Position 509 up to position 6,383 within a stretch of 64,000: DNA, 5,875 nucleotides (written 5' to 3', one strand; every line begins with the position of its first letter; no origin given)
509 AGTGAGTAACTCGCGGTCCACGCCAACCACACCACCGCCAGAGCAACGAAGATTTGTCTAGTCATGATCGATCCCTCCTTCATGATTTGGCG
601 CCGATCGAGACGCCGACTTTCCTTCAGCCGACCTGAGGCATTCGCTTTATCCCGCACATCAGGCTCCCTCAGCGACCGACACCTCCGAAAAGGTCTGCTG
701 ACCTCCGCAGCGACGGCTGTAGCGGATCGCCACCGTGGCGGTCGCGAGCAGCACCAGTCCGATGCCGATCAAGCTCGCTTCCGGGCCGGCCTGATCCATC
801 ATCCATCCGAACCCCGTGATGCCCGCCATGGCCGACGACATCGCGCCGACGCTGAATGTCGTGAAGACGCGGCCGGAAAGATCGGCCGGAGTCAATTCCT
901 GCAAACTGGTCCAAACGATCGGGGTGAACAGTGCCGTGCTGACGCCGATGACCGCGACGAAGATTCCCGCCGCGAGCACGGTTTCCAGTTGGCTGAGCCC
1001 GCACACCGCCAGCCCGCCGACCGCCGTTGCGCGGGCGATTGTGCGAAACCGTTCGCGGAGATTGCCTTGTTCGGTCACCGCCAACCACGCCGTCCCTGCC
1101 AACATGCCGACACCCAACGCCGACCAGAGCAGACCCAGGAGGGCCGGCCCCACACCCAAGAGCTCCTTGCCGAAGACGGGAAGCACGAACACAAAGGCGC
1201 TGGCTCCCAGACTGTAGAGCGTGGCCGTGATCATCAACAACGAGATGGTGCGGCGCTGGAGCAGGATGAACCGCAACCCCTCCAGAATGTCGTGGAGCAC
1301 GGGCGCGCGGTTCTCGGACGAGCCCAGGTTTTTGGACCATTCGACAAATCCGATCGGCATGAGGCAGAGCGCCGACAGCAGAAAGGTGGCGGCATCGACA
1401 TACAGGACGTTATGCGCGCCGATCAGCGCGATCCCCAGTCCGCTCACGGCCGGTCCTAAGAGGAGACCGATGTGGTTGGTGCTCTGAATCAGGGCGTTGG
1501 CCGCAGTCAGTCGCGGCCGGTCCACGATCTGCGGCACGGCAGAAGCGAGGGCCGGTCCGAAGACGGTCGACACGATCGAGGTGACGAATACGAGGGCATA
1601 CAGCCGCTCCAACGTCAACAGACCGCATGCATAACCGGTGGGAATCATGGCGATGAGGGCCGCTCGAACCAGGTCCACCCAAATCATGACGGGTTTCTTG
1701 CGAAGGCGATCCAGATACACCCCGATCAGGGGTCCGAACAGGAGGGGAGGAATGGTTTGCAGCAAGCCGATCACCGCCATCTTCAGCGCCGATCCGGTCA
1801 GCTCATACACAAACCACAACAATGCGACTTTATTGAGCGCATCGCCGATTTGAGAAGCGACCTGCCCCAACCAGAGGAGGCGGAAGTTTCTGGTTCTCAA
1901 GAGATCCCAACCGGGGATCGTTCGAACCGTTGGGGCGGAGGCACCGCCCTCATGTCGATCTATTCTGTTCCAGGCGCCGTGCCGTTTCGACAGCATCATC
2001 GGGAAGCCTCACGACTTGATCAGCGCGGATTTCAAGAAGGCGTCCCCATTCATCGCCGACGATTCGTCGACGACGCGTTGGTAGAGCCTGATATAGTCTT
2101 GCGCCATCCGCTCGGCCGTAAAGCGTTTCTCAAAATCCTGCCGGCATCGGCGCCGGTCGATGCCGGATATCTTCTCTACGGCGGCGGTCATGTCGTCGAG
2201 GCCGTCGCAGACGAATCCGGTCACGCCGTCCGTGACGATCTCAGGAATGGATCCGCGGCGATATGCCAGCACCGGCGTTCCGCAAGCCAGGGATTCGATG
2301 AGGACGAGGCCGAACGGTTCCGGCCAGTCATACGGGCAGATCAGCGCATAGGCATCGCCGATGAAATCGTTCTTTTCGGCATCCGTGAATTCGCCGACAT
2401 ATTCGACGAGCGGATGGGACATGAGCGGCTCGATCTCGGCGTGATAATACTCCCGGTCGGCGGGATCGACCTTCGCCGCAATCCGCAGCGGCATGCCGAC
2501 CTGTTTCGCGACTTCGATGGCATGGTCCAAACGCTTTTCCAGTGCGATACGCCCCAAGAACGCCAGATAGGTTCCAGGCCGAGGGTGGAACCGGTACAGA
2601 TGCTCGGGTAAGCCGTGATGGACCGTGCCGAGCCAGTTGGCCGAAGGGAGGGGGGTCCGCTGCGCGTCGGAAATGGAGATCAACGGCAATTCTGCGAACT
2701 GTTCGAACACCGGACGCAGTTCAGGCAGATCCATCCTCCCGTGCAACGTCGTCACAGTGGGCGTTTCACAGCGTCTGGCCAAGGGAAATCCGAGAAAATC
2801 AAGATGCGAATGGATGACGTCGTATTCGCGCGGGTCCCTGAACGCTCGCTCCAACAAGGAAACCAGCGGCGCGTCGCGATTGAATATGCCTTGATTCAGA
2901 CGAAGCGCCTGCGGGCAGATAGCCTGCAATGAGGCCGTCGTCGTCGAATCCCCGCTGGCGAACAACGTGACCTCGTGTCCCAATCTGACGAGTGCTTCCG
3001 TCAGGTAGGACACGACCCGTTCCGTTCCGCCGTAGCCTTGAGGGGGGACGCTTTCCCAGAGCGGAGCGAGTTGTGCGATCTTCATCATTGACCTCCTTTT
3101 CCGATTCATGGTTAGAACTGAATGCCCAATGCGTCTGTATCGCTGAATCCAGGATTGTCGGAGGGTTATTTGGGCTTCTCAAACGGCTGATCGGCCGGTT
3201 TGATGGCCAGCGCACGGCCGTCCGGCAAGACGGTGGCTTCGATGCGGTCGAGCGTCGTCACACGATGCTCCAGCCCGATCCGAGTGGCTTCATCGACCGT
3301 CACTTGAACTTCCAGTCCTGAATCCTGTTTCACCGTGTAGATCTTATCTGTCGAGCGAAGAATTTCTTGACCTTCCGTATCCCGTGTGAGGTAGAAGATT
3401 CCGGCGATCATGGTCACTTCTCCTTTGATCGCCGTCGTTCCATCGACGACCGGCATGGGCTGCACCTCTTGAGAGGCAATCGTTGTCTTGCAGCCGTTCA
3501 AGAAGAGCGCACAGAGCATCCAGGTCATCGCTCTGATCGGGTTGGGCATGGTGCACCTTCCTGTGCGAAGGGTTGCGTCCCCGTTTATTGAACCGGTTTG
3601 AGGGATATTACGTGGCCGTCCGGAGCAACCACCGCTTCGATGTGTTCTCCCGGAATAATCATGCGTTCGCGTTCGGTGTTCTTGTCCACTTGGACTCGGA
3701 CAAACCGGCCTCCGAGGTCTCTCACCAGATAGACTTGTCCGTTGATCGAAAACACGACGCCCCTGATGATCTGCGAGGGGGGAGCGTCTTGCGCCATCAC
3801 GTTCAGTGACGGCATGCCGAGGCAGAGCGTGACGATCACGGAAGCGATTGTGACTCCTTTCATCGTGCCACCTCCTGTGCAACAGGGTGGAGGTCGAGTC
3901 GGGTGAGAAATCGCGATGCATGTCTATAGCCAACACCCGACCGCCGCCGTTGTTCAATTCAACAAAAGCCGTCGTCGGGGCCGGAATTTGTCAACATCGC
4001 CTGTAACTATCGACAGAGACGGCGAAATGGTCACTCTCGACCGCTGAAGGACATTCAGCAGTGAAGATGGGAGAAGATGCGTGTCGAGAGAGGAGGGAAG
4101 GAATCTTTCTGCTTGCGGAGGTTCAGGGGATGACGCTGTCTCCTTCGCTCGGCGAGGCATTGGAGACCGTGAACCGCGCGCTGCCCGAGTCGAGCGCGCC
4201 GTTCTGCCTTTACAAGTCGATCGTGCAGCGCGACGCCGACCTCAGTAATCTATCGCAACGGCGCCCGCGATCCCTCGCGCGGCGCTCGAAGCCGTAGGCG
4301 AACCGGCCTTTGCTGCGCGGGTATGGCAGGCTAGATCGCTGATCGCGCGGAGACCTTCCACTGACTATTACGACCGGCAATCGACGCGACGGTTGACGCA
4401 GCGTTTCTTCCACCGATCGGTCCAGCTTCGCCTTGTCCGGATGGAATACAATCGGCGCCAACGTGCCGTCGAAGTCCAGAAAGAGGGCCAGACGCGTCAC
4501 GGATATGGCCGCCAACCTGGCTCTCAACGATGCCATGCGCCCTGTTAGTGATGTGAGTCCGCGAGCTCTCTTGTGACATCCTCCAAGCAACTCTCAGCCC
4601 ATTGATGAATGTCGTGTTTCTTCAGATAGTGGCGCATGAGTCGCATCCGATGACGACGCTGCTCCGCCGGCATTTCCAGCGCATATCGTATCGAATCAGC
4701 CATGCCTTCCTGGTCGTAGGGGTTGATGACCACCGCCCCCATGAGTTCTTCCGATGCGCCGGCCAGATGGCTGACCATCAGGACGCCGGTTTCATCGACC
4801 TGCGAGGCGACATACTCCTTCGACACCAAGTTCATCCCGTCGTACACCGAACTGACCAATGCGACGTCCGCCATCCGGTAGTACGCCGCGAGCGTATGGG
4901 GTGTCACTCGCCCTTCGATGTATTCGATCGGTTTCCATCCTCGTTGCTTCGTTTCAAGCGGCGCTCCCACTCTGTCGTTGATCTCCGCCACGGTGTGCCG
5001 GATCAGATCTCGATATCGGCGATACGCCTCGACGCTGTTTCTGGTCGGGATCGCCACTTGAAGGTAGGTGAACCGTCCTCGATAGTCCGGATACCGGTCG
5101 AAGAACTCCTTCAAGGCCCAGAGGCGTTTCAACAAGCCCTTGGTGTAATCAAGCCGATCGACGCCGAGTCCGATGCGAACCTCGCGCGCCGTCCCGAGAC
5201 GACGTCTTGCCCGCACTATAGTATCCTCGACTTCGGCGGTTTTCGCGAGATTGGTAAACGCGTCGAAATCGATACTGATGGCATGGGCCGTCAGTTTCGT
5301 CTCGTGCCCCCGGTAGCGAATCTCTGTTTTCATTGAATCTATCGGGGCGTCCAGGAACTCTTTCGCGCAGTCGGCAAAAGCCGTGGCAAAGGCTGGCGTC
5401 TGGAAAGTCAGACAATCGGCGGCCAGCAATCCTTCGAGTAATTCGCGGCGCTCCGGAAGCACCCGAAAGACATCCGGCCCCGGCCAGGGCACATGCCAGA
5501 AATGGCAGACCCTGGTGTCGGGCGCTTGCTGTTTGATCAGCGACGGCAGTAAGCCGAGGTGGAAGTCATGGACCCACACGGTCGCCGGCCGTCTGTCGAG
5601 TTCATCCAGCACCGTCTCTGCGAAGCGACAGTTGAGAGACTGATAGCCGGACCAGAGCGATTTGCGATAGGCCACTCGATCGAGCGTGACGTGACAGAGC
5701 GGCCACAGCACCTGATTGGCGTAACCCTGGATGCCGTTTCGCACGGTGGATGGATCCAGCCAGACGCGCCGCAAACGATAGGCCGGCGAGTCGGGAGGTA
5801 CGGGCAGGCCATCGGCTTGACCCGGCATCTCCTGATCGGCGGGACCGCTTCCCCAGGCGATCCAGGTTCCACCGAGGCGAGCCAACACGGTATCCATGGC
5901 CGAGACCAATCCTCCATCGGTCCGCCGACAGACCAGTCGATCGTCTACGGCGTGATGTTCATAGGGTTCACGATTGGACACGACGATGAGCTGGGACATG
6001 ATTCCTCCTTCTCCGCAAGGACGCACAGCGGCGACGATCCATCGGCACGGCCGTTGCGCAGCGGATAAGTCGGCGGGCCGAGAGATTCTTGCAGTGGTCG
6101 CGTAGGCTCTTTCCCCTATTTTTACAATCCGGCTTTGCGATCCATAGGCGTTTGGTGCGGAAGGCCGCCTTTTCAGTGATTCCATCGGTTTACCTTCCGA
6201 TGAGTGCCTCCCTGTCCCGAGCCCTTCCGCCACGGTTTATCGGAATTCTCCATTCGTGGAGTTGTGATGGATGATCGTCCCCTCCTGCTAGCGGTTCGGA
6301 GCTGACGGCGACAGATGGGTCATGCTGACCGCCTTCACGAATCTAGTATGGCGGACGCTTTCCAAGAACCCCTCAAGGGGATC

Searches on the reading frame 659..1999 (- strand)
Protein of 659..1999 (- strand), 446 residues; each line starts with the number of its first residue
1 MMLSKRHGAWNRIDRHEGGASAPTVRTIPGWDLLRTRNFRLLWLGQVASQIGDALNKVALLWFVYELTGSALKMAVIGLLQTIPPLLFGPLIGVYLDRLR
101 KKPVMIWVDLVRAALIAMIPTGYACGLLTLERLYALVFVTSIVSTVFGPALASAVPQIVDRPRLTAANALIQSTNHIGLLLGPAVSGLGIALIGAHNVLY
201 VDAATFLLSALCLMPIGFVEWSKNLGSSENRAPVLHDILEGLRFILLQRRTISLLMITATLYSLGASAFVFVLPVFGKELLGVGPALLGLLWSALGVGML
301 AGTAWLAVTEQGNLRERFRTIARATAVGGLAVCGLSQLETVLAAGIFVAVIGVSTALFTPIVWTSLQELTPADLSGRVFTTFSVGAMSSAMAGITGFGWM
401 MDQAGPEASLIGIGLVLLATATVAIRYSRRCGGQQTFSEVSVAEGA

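Call 75: search_protein_families(library=pfam, proteins=[window:659-1999:-], max_evalue=0.001)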
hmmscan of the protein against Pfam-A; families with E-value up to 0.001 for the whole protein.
window:659-1999:- (446 aa): 2 families
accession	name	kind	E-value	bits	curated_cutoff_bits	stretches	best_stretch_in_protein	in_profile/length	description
PF05977.19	MFS_3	-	1.3e-32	113.4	27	1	31-427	4-393/524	Transmembrane secretion effector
PF07690.21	MFS_1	-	2.5e-26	92.9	33.4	1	42-393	1-346/347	Major Facilitator Superfamily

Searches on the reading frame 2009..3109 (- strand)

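Call 75: search_protein_families(library=pfam, proteins=[window:2009-3109:-], max_evalue=0.001)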
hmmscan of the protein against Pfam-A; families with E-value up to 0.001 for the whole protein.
window:2009-3109:- (366 aa): 4 families
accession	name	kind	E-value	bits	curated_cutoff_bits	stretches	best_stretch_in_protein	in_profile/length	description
PF00534.26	Glycos_transf_1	-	6.1e-21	75.1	26.4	1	180-315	16-153/172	Glycosyl transferases group 1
PF13439.12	Glyco_transf_4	-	7e-16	59.2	28.5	1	26-129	1-109/170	Glycosyltransferase Family 4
PF13692.12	Glyco_trans_1_4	-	2.5e-15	57.4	27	1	181-313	3-138/142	Glycosyl transferases group 1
PF13579.12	Glyco_trans_4_4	-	4.3e-10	40.6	29.7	1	27-129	1-107/158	Glycosyl transferase 4-like domain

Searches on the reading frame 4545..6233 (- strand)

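Call 75: search_protein_families(library=pfam, proteins=[window:4545-6233:-], max_evalue=0.001)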
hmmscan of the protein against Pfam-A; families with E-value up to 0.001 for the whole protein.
window:4545-6233:- (562 aa): 3 families
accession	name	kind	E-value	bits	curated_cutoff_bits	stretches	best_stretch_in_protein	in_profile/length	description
PF00982.27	Glyco_transf_20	-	1.8e-121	406.6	32.5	1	81-554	2-472/473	Glycosyltransferase family 20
PF13692.12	Glyco_trans_1_4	-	0.00025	21.8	27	1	437-520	61-141/142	Glycosyl transferases group 1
PF13524.12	Glyco_trans_1_2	-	0.00036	20.9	25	0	419-550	16-143/144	Glycosyl transferase-like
